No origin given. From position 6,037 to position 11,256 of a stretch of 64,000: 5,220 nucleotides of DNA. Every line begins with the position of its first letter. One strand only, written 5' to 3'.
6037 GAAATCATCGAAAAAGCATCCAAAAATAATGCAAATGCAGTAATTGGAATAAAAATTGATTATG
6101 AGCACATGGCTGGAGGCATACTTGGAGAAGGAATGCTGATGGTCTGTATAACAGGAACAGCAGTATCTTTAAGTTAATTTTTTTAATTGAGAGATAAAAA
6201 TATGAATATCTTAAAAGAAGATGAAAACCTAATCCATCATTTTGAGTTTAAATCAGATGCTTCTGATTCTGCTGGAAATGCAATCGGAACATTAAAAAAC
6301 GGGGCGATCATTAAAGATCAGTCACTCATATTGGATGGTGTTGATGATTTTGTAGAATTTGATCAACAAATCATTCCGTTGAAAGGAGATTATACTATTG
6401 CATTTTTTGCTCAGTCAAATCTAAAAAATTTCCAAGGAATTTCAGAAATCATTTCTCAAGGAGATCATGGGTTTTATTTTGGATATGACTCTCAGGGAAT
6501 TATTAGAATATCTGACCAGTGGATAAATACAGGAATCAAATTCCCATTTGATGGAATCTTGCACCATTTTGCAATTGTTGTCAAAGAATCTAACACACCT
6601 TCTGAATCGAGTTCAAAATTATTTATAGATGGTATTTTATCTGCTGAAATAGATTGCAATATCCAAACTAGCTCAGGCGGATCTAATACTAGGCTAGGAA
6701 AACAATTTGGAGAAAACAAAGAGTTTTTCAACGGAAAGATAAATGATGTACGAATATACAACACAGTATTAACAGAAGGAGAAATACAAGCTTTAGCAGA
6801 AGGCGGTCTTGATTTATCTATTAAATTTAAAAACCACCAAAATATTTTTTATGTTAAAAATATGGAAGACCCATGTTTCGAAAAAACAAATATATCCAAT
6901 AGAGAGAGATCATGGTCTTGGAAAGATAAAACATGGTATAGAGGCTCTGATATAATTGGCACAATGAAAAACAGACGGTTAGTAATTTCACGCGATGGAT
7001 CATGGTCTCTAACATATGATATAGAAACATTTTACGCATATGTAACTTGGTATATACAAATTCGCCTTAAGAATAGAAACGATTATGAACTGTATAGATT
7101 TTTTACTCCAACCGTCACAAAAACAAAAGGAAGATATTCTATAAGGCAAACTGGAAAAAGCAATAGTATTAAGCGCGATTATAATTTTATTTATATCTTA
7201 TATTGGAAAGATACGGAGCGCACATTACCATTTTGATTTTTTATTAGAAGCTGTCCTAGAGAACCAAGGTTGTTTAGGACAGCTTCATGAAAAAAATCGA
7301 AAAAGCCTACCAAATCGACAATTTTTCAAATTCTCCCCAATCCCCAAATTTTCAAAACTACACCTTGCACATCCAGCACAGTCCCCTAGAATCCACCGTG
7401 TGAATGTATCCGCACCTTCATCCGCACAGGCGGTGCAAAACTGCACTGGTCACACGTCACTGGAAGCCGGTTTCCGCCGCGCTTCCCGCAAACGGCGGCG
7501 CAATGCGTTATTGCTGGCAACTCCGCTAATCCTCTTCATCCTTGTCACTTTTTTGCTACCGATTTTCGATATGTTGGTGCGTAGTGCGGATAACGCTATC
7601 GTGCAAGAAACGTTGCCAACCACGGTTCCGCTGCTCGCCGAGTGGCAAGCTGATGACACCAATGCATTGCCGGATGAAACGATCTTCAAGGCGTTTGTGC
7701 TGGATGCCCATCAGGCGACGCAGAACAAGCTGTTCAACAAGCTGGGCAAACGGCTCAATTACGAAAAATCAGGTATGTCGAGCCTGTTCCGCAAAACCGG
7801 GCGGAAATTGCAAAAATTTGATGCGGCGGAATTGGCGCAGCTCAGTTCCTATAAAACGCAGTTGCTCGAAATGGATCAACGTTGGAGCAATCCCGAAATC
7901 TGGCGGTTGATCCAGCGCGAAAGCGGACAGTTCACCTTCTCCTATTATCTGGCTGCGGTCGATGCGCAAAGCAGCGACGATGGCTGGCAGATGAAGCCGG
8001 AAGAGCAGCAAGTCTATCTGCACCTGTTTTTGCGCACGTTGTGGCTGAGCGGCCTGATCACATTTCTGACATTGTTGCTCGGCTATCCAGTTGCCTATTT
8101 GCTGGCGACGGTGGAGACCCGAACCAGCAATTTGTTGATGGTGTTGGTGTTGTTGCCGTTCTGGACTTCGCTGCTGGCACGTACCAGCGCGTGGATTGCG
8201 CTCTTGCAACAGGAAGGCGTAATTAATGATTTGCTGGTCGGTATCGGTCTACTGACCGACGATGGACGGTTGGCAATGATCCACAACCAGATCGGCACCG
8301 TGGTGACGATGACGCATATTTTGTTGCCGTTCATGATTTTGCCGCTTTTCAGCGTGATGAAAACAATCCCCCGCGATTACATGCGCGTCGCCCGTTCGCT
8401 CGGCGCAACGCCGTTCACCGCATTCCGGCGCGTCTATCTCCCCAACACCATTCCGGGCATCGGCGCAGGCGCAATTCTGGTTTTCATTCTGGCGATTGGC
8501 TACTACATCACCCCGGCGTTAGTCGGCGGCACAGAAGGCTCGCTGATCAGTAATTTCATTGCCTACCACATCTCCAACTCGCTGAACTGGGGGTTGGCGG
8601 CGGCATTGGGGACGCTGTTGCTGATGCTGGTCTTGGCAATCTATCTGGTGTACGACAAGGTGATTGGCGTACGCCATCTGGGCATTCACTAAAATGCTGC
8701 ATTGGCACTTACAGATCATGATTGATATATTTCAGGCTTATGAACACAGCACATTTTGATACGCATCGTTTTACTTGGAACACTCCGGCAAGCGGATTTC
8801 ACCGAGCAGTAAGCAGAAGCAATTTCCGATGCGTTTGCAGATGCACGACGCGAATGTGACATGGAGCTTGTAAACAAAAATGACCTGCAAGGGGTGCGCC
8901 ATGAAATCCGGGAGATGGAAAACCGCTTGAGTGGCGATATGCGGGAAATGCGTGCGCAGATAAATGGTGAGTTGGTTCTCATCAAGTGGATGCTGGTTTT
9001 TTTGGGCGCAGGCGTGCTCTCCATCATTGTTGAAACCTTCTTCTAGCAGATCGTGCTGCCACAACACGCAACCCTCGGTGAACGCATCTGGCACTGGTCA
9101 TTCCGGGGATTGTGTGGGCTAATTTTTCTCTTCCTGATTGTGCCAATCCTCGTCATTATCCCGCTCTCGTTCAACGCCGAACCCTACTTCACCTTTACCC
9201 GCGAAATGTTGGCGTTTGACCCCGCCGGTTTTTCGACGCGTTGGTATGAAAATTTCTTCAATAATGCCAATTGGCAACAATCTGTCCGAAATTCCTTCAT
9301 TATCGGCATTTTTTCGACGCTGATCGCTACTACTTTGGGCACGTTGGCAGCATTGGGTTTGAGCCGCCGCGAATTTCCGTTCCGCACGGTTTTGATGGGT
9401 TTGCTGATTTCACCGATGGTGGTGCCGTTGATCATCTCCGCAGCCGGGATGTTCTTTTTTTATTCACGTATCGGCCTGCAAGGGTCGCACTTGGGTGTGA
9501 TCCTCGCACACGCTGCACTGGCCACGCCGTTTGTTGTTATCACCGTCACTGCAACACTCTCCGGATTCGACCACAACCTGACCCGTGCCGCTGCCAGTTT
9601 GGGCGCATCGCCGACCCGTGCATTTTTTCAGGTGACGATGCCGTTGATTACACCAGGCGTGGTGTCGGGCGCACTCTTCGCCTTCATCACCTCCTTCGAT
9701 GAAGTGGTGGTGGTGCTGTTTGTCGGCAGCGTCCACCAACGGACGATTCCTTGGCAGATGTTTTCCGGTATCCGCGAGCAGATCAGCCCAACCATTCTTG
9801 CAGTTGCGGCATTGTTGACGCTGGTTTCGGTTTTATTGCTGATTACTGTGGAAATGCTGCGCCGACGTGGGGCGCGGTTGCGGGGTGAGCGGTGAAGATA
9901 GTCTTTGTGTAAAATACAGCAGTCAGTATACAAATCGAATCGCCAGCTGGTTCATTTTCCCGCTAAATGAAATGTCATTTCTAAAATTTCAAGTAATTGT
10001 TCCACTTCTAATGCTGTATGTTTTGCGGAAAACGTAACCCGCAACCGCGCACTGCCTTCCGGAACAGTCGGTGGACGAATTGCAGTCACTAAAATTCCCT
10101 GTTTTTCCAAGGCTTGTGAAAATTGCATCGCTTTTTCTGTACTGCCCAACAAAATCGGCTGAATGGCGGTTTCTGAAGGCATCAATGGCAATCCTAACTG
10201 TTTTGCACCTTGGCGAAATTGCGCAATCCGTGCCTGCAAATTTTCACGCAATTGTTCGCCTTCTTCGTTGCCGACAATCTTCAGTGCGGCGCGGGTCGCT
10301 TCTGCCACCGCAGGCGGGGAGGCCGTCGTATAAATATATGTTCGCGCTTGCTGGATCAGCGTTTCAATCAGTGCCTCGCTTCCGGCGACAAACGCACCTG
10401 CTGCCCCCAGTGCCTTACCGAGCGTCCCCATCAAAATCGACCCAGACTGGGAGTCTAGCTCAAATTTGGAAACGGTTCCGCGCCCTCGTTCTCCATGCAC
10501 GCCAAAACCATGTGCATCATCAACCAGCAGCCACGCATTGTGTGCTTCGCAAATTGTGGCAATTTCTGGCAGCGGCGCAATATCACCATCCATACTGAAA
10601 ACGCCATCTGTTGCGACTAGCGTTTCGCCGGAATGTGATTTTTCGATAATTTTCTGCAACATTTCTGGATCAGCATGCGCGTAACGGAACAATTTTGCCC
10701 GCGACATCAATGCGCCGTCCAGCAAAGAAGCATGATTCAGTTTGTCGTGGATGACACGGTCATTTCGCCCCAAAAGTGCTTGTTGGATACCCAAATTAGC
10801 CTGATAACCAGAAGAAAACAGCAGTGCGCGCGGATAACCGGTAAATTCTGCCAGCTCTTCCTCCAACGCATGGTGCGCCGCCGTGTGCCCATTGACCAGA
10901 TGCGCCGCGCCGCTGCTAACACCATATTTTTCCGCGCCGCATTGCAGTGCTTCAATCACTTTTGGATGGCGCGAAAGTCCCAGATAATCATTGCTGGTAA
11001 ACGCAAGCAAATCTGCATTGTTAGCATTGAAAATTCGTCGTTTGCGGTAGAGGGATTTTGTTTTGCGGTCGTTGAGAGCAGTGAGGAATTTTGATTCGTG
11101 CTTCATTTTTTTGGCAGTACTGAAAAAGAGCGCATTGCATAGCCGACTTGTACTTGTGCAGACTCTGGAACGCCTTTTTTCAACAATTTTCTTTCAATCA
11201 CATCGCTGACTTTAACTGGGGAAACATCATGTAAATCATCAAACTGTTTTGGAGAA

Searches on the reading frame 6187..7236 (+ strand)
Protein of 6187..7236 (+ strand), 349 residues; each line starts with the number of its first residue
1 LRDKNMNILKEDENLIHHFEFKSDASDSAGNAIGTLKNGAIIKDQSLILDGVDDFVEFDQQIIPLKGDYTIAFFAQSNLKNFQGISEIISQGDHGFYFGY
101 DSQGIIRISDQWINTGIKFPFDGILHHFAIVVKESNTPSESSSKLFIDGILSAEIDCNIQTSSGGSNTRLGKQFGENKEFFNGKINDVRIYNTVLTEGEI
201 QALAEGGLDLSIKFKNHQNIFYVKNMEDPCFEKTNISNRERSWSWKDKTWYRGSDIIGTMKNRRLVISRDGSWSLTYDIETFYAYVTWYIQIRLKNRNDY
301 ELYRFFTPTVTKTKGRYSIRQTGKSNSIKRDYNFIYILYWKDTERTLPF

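Call 96: search_protein_families(library=pfam, proteins=[window:6187-7236:+], max_evalue=0.00001)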
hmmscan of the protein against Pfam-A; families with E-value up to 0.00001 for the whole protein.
window:6187-7236:+ (349 aa): 1 family
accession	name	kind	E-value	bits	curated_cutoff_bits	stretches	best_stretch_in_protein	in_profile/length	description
PF13385.13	Laminin_G_3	-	1e-14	55.4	27.6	1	50-201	1-151/151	Concanavalin A-like lectin/glucanases superfamily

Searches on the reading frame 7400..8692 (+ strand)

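Call 96: search_protein_families(library=pfam, proteins=[window:7400-8692:+], max_evalue=0.00001)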
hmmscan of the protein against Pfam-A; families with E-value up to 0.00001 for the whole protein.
window:7400-8692:+ (430 aa): 1 family
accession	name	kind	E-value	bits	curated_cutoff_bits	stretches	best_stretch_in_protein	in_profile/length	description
PF00528.27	BPD_transp_1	-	7.3e-14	52.3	26.4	1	228-418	1-175/184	Binding-protein-dependent transport system inner membrane component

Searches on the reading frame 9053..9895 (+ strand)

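Call 96: search_protein_families(library=pfam, proteins=[window:9053-9895:+], max_evalue=0.00001)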
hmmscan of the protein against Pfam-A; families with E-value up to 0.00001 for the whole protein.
window:9053-9895:+ (280 aa): 1 family
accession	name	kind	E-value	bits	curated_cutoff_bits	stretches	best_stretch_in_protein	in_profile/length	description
PF00528.27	BPD_transp_1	-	1.5e-15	57.9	26.4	1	93-272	2-181/184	Binding-protein-dependent transport system inner membrane component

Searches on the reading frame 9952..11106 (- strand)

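Call 96: search_protein_families(library=pfam, proteins=[window:9952-11106:-], max_evalue=0.00001)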
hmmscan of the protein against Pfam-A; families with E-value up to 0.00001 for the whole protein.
window:9952-11106:- (384 aa): 2 families
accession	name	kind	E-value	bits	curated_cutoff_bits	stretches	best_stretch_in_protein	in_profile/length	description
PF00155.27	Aminotran_1_2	-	6.4e-63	213.5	19.7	1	32-374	2-360/361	Aminotransferase class I and II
PF01041.23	DegT_DnrJ_EryC1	-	3.4e-06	27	19.8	1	79-247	27-192/360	DegT/DnrJ/EryC1/StrS aminotransferase family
